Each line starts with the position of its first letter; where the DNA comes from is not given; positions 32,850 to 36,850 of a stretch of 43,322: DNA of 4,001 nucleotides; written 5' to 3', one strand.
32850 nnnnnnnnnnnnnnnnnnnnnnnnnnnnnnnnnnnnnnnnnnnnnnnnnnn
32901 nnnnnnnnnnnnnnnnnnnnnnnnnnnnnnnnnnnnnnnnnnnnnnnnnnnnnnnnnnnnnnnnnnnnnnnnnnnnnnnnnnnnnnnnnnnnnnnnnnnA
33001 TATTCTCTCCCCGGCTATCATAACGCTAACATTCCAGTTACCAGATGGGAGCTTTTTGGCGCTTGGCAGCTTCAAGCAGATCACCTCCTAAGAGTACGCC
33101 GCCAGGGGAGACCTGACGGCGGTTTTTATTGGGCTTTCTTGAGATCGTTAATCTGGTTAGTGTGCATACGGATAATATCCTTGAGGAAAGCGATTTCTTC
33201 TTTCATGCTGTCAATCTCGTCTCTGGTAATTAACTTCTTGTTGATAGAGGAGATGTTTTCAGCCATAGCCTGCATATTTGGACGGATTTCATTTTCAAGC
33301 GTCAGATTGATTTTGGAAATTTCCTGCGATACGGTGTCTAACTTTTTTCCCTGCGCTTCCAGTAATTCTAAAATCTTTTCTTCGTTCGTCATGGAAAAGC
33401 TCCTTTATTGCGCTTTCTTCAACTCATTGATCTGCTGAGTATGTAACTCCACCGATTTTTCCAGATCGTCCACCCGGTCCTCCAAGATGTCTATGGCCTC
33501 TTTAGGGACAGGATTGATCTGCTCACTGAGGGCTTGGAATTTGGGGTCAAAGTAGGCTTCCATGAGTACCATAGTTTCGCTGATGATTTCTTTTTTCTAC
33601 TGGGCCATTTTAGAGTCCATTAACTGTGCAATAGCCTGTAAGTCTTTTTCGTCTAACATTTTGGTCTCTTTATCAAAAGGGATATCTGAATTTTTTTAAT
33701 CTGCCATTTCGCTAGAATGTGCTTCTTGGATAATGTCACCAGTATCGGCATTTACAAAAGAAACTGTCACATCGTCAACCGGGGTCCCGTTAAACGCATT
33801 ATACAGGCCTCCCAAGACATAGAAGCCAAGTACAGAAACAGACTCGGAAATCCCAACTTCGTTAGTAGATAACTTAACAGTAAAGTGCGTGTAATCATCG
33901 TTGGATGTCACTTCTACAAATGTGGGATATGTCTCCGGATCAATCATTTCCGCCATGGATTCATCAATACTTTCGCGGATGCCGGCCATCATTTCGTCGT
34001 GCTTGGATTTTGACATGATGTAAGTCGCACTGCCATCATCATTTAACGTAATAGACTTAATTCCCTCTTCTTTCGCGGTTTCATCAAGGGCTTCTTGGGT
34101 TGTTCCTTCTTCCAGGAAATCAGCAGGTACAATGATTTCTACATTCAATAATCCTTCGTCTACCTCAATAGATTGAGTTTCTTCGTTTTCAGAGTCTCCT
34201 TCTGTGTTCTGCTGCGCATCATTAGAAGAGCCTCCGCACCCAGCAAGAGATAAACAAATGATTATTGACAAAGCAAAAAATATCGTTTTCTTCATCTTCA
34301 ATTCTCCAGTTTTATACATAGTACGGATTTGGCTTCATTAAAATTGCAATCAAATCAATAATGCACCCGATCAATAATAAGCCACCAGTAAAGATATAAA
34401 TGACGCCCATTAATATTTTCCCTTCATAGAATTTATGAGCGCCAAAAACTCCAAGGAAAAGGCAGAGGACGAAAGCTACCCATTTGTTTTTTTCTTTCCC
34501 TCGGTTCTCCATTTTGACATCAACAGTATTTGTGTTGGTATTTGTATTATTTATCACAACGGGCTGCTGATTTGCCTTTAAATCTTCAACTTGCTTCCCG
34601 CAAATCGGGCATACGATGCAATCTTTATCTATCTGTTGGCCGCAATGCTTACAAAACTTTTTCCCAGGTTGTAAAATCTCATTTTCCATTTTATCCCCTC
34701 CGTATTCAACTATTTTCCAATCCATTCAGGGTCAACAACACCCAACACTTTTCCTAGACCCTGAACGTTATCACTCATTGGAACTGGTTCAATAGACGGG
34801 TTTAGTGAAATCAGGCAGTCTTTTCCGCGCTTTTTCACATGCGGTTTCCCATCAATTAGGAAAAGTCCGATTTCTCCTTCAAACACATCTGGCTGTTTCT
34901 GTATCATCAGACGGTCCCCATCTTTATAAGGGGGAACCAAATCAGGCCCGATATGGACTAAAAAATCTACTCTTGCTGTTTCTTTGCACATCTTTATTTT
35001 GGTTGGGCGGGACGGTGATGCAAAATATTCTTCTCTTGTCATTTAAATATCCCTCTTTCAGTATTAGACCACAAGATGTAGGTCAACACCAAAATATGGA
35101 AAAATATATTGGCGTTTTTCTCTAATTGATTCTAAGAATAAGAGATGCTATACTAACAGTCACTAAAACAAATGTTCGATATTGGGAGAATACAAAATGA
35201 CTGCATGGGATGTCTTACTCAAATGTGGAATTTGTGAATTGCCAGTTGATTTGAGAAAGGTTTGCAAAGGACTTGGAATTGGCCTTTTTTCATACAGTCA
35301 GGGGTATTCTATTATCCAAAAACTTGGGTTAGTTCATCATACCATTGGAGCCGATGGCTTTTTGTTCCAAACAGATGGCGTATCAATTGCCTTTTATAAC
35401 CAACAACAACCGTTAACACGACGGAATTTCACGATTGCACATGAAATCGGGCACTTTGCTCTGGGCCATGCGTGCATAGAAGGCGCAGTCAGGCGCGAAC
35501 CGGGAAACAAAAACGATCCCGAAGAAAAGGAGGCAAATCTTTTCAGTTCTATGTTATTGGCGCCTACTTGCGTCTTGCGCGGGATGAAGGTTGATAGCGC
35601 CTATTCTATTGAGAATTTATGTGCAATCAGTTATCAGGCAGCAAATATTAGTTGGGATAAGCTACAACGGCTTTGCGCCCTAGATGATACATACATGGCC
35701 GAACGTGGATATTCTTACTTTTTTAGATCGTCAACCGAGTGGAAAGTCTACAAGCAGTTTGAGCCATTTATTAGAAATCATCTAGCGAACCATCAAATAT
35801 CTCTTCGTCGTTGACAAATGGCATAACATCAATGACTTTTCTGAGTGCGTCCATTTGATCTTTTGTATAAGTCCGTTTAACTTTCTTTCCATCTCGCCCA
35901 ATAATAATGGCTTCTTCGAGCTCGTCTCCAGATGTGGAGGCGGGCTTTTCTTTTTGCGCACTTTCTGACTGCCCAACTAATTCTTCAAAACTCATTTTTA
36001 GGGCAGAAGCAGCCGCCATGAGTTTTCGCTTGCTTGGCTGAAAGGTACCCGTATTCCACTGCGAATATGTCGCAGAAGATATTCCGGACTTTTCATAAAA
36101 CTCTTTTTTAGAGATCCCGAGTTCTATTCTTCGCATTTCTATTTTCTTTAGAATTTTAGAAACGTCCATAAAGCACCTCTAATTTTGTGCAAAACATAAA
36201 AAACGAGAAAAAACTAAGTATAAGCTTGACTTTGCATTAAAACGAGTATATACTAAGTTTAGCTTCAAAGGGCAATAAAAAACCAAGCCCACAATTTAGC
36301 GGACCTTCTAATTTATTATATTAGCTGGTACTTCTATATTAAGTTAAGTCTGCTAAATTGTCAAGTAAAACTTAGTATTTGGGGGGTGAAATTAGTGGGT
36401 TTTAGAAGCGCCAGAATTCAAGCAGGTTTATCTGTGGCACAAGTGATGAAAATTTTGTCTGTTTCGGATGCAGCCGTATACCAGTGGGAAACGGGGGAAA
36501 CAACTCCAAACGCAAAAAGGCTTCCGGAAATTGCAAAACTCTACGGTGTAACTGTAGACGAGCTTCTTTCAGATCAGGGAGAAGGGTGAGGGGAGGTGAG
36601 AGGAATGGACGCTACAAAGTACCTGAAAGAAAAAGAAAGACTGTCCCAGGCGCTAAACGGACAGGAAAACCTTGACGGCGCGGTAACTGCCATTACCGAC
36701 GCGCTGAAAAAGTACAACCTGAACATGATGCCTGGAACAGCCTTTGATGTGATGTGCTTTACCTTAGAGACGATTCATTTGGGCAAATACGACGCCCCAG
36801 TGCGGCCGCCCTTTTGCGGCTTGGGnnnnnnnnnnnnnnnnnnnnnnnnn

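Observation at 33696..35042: Prophage-side operon of orphan S24-like domain, zinc-ribbon/TM2 protein and lipoprotein: candidate exclusion or abortive-infection system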

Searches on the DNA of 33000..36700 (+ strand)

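Call 8: search_dna_similar(query=window:33000-36700:+, collection=phages, mode=distant)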
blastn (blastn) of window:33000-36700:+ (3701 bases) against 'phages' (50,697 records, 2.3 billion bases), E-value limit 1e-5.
Records with a match: 5; places in all: 5; records where one place covers at least 80% of the query: 0.
Best place of each record, by identity: 90-95% 2; 60-80% 3.
By first word of the organism name: Bacteriophage 4; Flavonifractor 1.
By host as written in the record: - 4; Flavonifractor plautii 1.
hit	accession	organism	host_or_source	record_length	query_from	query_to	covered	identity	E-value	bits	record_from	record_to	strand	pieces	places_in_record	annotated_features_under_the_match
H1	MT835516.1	Bacteriophage sp.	human fecal samples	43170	1311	1498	5%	71.3%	6e-17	97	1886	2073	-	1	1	record has no annotation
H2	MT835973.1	Bacteriophage sp.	human fecal samples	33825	1313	1492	5%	72.0%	7e-16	94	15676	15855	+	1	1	record has no annotation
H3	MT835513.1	Bacteriophage sp.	human fecal samples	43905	3245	3412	5%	75.9%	1e-18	102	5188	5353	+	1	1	record has no annotation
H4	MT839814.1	Bacteriophage sp.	human fecal samples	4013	94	1369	3%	92.8%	1e-12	146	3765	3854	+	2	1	record has no annotation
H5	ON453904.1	Flavonifractor phage Chenonceau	Flavonifractor plautii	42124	3617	3700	2%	91.7%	5e-24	121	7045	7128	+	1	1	hypothetical protein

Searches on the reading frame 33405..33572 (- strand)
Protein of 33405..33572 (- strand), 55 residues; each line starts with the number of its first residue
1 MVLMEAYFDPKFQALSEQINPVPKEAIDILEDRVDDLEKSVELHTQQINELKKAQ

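Call 3: search_protein_families(library=pfam, proteins=[window:33405-33572:-], max_evalue=0.1)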
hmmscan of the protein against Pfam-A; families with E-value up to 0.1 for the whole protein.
window:33405-33572:- (55 aa): 5 families
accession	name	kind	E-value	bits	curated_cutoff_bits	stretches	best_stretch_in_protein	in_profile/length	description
PF06825.17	HSBP1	-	3.9e-05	23.8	28.6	1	11-47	17-49/51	Heat shock factor binding protein 1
PF02996.22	Prefoldin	-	0.00098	19.5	23.2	1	24-53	76-105/120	Prefoldin subunit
PF08946.15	Osmo_CC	-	0.0053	17.5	24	1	24-53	4-33/46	Osmosensory transporter coiled coil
PF04325.18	DUF465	-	0.023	15.2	25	1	30-53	11-35/48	Protein of unknown function (DUF465)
PF16808.10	PKcGMP_CC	-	0.029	14.4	35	1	31-53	7-29/35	Coiled-coil N-terminus of cGMP-dependent protein kinase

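Call 10: search_protein_families(library=phrogs, proteins=[window:33405-33572:-], max_evalue=0.01)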
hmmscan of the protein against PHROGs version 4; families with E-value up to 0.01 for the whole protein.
window:33405-33572:- (55 aa): 1 family
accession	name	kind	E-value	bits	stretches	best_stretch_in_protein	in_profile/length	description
phrog_33872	-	unknown function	0.00011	23.7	1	3-55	28-88/88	-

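Call 11: search_protein_families(library=padloc, proteins=[window:33405-33572:-], max_evalue=0.1)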
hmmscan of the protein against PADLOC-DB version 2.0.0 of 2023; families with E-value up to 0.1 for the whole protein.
window:33405-33572:- (55 aa): 0 families

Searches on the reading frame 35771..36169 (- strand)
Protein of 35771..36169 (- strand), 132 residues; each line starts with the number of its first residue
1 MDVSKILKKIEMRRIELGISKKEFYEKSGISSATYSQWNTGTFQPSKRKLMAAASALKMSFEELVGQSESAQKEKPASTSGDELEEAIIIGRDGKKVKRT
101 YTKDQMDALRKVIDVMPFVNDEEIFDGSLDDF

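Call 3: search_protein_families(library=pfam, proteins=[window:35771-36169:-], max_evalue=0.1)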
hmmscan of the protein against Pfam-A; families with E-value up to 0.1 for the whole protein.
window:35771-36169:- (132 aa): 5 families
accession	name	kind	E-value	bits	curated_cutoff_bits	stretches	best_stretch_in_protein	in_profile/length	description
PF01381.28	HTH_3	-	3.5e-09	37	23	1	10-64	1-55/55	Helix-turn-helix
PF13443.12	HTH_26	-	6.4e-06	26.8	22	1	9-65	1-58/63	Cro/C1-type HTH DNA-binding domain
PF12844.13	HTH_19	-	0.028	14.7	30.2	1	13-63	7-57/64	Helix-turn-helix domain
PF13560.12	HTH_31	-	0.037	14.8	27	1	12-61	8-58/64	Helix-turn-helix domain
PF13778.12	DUF4174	-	0.042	14.7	27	1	83-120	82-118/120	Domain of unknown function (DUF4174)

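Call 10: search_protein_families(library=phrogs, proteins=[window:35771-36169:-], max_evalue=0.01)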
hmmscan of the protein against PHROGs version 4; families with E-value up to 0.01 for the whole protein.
window:35771-36169:- (132 aa): 15 families
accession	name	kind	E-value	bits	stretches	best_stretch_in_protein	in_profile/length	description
phrog_8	-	transcription regulation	2.6e-10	41.3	1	8-88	79-242/346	transcriptional regulator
phrog_3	-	transcription regulation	3.7e-09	37.9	1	5-105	88-181/430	transcriptional repressor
phrog_4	-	transcription regulation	3.5e-08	33.9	1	6-88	137-205/400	transcriptional repressor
phrog_4836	-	transcription regulation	5.4e-08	33.6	1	6-108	76-167/194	CII-like regulator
phrog_7241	-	transcription regulation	2.6e-07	31.7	1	9-65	65-121/122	transcriptional regulator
phrog_2328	-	transcription regulation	4.3e-06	27.5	1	10-78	20-87/128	transcriptional repressor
phrog_3037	-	transcription regulation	0.00018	22.4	1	12-94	21-92/189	transcriptional repressor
phrog_2967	-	transcription regulation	0.00021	21.9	1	5-72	10-77/225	transcriptional regulator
phrog_3949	-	transcription regulation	0.00027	22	1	20-63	28-71/161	transcriptional repressor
phrog_5823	-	transcription regulation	0.00044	20.5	1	6-75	7-77/404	transcriptional regulator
phrog_32768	-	unknown function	0.0012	18.7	1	8-67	12-72/446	-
phrog_2439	-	transcription regulation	0.0019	18.1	1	10-76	12-78/367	transcriptional regulator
phrog_2104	-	unknown function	0.0028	18.8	1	9-49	43-83/103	-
phrog_4779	-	transcription regulation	0.0056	18.2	0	16-67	13-70/98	transcriptional regulator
phrog_1373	-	transcription regulation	0.0078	17.2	1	6-75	64-133/166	transcriptional regulator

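Call 11: search_protein_families(library=padloc, proteins=[window:35771-36169:-], max_evalue=0.1)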
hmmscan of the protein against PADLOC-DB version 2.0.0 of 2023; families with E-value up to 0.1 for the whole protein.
window:35771-36169:- (132 aa): 10 families
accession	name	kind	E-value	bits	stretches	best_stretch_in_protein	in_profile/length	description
PDLC03947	RmrA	-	7.6e-05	19.7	1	8-119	14-122/383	-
PDLC02926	HTH_VI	-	0.00015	19.9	1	8-86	4-82/92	-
PDLC03954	RmrA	-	0.00038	17.5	1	8-74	13-79/380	-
PDLC03949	RmrA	-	0.00077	16.4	1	8-67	5-64/363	-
PDLC03951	RmrA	-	0.00082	16.4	1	10-71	13-74/400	-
PDLC03952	RmrA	-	0.012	12.5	1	8-61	25-78/395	-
PDLC03956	RmrA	-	0.015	12.4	1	11-64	18-68/399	-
PDLC04775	PDC-M69A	-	0.016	13.7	0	9-116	11-104/113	-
PDLC04142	capH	-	0.022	13.8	1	9-88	10-87/103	capH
PDLC03955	RmrA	-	0.035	11.3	1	14-63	29-78/371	-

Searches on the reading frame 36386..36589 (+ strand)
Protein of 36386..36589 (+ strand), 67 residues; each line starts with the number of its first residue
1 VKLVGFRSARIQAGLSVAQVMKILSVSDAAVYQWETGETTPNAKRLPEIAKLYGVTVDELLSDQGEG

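Call 3: search_protein_families(library=pfam, proteins=[window:36386-36589:+], max_evalue=0.1)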
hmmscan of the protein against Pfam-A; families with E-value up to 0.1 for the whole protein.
window:36386-36589:+ (67 aa): 16 families
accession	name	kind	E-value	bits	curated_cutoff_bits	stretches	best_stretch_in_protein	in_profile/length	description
PF01381.28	HTH_3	-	1.3e-11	44.8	23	1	7-60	2-55/55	Helix-turn-helix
PF13560.12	HTH_31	-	6.1e-10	39.7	27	1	7-60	7-61/64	Helix-turn-helix domain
PF12844.13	HTH_19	-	3.2e-07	30.6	30.2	1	6-65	4-63/64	Helix-turn-helix domain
PF13443.12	HTH_26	-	0.00018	22.1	22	1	11-63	7-60/63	Cro/C1-type HTH DNA-binding domain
PF13384.12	HTH_23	-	0.00022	21.4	24.6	1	12-34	15-37/50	Homeodomain-like domain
PF15943.11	YdaS_toxin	-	0.0003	21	30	1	20-63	14-59/65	Bacterial toxin YdaS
PF14549.12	P22_Cro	-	0.00088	19.4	30.2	1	17-44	12-37/60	DNA-binding transcriptional regulator Cro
PF12728.13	HTH_17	-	0.0025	18.5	27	1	15-34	2-21/51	Helix-turn-helix domain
PF14590.12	DUF4447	-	0.011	16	27.2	1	8-49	14-58/166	Domain of unknown function (DUF4447)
PF02796.21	HTH_7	-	0.015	15.9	23.8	0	9-33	16-40/45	Helix-turn-helix domain of resolvase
PF13518.12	HTH_28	-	0.018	15.5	25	0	11-34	9-32/52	Helix-turn-helix domain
PF05930.18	Phage_AlpA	-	0.031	14.6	21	0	17-42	6-31/51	Prophage CP4-57 regulatory protein (AlpA)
PF07022.19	Phage_CI_repr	-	0.066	14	22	1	23-66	21-63/65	Bacteriophage CI repressor helix-turn-helix domain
PF01710.22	HTH_Tnp_IS630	-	0.072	13.6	21.3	0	11-37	15-41/119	Transposase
PF13551.12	HTH_29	-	0.073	13.6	28.1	0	11-34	8-32/64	Winged helix-turn helix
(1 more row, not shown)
